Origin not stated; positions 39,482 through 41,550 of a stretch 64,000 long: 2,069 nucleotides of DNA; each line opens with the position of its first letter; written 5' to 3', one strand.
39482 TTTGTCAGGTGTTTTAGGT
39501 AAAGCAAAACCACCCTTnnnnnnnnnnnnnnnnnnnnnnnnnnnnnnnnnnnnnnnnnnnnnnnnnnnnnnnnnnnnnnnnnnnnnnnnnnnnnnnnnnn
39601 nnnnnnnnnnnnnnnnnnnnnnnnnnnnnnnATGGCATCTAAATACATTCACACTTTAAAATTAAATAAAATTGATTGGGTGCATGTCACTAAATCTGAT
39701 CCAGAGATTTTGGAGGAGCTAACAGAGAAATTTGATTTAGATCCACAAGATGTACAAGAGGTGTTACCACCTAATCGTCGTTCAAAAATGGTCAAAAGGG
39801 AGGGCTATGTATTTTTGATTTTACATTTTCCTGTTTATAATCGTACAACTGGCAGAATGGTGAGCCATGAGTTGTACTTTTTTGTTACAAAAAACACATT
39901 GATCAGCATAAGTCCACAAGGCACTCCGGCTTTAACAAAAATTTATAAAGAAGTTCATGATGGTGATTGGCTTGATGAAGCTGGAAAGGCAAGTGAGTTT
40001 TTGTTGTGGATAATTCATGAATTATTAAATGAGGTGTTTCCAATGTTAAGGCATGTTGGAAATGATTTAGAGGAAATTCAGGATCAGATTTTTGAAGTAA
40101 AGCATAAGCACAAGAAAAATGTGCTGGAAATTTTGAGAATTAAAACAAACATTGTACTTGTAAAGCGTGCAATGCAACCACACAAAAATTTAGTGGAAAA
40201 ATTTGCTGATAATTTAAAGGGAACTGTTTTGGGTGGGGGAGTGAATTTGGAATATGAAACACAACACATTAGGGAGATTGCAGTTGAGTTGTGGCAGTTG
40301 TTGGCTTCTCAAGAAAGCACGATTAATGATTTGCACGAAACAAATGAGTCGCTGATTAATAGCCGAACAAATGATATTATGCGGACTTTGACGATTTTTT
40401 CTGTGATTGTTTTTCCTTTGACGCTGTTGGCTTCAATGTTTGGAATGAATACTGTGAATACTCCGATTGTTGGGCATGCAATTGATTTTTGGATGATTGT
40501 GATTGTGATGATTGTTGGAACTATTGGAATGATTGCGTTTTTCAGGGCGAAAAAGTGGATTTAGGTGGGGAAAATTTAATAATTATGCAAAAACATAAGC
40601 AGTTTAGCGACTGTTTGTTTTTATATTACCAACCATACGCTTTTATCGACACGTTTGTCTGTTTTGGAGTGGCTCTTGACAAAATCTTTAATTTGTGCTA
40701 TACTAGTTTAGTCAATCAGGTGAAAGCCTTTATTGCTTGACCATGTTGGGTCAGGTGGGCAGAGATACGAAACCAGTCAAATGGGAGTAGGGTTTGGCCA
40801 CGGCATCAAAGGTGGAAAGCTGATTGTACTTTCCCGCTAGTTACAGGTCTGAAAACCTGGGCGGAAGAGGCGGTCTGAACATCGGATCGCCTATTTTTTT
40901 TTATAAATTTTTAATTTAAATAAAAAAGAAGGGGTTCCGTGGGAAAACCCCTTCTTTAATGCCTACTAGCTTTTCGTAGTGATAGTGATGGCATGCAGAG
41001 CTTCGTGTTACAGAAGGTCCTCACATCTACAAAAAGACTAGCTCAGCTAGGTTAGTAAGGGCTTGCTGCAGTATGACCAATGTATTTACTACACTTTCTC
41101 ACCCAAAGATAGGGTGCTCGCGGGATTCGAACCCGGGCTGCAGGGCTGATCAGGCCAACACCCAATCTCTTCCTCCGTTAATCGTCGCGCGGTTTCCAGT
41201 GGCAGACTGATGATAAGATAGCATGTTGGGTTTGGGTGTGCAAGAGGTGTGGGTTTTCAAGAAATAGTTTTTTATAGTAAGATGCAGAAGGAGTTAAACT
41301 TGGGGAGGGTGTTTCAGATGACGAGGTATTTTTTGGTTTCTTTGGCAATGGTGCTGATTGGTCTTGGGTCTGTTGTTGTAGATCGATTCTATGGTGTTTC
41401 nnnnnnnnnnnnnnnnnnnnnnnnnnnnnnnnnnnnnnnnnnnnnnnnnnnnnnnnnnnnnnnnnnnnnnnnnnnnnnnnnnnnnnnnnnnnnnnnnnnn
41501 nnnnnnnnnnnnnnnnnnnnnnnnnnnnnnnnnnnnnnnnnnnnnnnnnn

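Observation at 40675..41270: Cluster of GC-rich non-coding RNAs: a promoter-driven plus-strand sRNA and a minus-strand RNA with a tRNA-like T-arm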

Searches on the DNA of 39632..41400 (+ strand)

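Call 4: search_rna_families(source=window, start=40500, end=41400, threshold=evalue, max_evalue=10, show_alignments=5)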
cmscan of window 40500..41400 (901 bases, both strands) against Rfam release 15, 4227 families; matches with E-value up to 10: 13.
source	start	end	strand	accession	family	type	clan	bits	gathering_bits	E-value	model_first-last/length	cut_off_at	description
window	40869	40916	+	RF01581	RUF6-5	Gene; sRNA;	-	19.2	70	0.58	1-156/156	no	Plasmodium RNA of unknown function RUF6-5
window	40883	40917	-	RF02068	STnc480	Gene; sRNA;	-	18.4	72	9.7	1-72/72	no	Enterobacterial sRNA STnc480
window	40869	40957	-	RF02822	Srn266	Gene; sRNA;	-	18.2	63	3.7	1-112/112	no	Streptococcus RNA 266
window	40916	41009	-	RF00558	L20_leader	Cis-reg; leader;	-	17.8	58.7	1.1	1-127/127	no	Ribosomal protein L20 leader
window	40919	41013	-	RF02029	sraA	Gene; sRNA;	-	17.3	56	9.7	1-95/95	no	sraA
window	40894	40961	+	RF04319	BTncRNA_FopS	Gene; sRNA;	-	17.1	56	7.8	1-71/71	no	Bacteroidetes FopS (family of paralogous sRNAs)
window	40846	40959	+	RF04184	BTnc060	Gene; sRNA;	-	17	228.9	6.2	1-213/213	no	Bacteroides sRNA BTnc060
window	40865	40956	+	RF04134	MIR7504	Gene; miRNA;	-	16.6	83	9.3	1-124/124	no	MIR7504 microRNA precursor family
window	40892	41048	+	RF04180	BTnc231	Gene; sRNA;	-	15.8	80.4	1.8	1-154/154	no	Bacteroides sRNA BTnc231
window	40925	41055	+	RF02839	Ref66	Gene; antisense;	-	15.7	92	3.3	1-120/120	no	Enterococcus sRNA 66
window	41112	41163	-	RF01852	tRNA-Sec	Gene; tRNA;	CL00001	15.4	47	6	1-91/91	no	Selenocysteine transfer RNA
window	40811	40904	+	RF00558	L20_leader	Cis-reg; leader;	-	14.2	58.7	9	1-127/127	no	Ribosomal protein L20 leader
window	40906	40998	-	RF02606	AbsR28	Gene; sRNA;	-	12.7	50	5.7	1-180/180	no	Acinetobacter sRNA 28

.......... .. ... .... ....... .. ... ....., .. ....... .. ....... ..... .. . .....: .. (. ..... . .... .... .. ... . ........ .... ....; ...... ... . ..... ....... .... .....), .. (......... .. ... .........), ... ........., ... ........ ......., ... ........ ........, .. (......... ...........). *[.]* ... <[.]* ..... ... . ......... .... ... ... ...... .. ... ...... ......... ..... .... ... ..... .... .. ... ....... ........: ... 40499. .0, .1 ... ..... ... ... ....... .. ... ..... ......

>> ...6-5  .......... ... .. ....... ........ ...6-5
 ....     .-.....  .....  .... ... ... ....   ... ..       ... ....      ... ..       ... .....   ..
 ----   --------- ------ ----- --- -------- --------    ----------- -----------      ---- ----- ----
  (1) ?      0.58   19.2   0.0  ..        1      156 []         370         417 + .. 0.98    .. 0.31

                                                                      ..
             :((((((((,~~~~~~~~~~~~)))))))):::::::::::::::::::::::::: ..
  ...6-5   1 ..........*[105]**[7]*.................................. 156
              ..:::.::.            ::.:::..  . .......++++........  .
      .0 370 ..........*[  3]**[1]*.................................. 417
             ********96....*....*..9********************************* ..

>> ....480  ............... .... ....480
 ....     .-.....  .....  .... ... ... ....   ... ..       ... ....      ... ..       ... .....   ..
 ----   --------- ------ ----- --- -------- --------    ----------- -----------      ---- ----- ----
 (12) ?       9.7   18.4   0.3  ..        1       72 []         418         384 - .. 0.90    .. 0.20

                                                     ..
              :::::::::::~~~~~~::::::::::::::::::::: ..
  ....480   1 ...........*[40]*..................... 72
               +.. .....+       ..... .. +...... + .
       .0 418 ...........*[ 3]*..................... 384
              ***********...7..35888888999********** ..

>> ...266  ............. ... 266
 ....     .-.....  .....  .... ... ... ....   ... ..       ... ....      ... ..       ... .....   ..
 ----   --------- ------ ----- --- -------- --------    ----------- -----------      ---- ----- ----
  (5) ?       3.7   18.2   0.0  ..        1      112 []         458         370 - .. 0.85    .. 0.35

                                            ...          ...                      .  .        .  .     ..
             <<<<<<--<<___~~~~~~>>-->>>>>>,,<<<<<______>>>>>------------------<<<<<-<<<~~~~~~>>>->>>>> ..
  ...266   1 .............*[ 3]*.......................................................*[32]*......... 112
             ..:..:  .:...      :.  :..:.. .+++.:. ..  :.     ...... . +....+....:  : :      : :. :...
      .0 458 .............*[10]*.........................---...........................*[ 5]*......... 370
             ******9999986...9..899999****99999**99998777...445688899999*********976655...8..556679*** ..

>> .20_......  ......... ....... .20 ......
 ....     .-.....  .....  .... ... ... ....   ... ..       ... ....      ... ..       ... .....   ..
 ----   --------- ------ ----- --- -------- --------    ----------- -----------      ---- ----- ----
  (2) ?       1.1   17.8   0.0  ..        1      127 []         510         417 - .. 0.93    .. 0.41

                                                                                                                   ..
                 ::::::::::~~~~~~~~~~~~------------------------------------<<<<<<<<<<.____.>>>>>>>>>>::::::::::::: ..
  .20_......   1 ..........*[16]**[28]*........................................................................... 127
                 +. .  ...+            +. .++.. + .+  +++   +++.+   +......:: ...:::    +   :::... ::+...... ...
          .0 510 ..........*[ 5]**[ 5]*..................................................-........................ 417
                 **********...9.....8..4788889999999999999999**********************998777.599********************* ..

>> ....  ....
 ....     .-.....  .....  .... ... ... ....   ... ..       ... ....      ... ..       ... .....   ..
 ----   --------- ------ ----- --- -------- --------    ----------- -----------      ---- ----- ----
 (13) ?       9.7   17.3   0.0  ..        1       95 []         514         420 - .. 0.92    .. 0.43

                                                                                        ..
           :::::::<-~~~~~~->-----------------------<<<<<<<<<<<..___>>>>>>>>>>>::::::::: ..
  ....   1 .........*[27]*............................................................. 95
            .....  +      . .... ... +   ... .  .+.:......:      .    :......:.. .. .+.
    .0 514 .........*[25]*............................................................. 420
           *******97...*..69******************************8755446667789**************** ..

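Call 27: search_dna_similar(query=window:40660-41300:+, collection=phages, mode=distant, max_evalue=0.01)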
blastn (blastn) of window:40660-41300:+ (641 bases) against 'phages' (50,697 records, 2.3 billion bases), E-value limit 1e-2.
No match.

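Call 28: search_dna_similar(query=window:40660-41300:+, collection=plasmids, mode=distant, max_evalue=0.01)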
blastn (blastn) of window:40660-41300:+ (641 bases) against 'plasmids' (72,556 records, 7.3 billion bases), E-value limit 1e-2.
No match.

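Call 32: search_rna_families(sources=[L005, L007, L008, L009], threshold=gathering)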
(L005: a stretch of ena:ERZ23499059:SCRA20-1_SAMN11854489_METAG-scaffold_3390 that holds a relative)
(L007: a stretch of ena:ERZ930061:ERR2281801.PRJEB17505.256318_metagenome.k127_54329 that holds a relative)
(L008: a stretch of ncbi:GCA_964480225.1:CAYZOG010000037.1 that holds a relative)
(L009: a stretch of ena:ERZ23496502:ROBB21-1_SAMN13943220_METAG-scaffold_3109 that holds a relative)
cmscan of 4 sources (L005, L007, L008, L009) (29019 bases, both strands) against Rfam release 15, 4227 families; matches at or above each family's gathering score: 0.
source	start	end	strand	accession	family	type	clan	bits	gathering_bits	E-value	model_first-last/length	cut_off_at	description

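Call 73: search_rna_families(source=window, start=41085, end=41215, threshold=evalue, max_evalue=10, show_alignments=6)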
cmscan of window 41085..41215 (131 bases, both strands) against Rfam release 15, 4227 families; matches with E-value up to 10: 3.
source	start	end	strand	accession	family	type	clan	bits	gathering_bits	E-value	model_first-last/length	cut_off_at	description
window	41122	41134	+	RF04351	Plastid-psbl-rps4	Cis-reg;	-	13.5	68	1.8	11-23/53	no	Plastid-psbl-rps4 3UTR RNA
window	41113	41162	-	RF01684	mascRNA-menRNA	Gene;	-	13.3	42.5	2.5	1-56/56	no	MALAT1-associated small cytoplasmic RNA/MEN beta RNA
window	41121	41135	-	RF00023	tmRNA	Gene;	CL00001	8.5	47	0.066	348-362/374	no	transfer-messenger RNA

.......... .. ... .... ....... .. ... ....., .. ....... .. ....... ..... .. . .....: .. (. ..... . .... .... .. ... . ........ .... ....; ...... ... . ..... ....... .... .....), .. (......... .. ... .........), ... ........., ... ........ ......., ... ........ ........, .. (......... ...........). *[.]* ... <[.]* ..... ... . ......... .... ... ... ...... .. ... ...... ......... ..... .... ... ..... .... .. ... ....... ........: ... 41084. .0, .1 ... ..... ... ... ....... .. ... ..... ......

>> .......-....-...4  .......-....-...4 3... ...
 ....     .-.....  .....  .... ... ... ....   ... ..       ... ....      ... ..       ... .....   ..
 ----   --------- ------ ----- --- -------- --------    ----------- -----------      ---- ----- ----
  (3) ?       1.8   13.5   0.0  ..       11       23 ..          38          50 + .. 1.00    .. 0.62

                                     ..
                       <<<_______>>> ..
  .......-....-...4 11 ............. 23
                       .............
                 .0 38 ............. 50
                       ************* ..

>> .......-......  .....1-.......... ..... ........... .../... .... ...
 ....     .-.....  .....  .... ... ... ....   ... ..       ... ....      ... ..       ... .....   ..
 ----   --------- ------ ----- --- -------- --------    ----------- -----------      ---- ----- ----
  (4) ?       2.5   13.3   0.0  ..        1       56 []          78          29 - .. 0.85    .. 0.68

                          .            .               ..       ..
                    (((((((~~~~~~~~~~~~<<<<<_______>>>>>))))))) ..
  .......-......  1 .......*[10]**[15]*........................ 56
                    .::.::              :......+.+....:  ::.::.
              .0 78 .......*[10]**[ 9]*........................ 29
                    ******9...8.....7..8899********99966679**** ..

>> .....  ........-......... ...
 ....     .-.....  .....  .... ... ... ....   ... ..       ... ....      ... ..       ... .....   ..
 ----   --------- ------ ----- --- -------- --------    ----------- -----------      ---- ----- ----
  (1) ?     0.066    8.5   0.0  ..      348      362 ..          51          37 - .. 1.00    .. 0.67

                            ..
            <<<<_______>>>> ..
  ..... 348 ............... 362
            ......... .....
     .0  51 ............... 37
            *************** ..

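Call 80: search_rna_families(source=window, start=40700, end=40870, threshold=evalue, max_evalue=10, show_alignments=4)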
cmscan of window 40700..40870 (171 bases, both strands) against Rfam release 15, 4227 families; matches with E-value up to 10: 0.
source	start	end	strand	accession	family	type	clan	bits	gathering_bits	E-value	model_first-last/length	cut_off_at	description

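Call 96: build_rna_model(alignment_id=A1, structure=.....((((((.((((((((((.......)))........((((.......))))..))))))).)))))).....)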
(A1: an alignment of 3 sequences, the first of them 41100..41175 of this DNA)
Model R1 built from alignment A1 (3 sequences, 76 columns); structure: as given.
model positions 76; base pairs 20; branch points 1; effective number of sequences 1.06; information 0.744 bits per position. Calibrated on 0.2 Mb of random sequence (short: E-values are rough).
structure used (alignment columns):
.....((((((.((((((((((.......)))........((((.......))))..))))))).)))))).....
